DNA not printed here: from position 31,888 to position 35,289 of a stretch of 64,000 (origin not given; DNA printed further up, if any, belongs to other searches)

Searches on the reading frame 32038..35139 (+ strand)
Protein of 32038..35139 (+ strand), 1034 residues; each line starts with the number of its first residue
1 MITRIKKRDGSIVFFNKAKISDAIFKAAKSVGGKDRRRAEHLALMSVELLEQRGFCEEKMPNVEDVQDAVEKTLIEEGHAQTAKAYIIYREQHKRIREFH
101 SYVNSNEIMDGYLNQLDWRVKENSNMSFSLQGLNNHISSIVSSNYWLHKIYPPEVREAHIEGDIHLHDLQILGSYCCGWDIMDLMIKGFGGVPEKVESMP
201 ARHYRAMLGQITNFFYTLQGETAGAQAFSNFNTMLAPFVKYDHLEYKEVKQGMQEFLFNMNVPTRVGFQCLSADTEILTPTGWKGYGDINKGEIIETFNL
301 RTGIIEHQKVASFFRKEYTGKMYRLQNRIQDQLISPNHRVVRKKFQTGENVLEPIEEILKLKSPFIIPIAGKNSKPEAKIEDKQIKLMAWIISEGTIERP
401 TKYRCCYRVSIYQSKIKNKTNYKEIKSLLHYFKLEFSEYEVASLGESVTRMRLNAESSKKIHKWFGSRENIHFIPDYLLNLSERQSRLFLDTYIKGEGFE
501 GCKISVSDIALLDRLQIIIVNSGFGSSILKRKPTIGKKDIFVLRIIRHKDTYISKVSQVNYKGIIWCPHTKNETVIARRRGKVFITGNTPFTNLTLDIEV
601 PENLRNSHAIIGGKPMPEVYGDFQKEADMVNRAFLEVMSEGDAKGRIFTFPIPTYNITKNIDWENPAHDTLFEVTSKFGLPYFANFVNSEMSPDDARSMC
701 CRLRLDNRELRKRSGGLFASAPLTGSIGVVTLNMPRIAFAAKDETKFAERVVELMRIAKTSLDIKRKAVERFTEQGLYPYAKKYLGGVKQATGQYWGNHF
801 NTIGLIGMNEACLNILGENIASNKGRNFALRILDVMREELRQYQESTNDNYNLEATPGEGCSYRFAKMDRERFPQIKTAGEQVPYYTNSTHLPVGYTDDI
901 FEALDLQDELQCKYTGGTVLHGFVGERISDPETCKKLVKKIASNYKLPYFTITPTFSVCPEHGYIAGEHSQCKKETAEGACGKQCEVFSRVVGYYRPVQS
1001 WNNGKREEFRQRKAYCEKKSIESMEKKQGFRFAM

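Call 66: search_protein_families(library=pfam, proteins=[window:32038-35139:+], max_evalue=0.00001)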
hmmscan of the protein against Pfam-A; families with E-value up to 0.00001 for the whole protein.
window:32038-35139:+ (1034 aa): 2 families
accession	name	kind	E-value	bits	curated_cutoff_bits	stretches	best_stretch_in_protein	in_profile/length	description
PF13597.11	NRDD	-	1.9e-187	624.8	26.2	2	588-1015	156-562/562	Anaerobic ribonucleoside-triphosphate reductase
PF03477.21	ATP-cone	-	1.8e-19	70.5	25.8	1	4-95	2-88/88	ATP cone domain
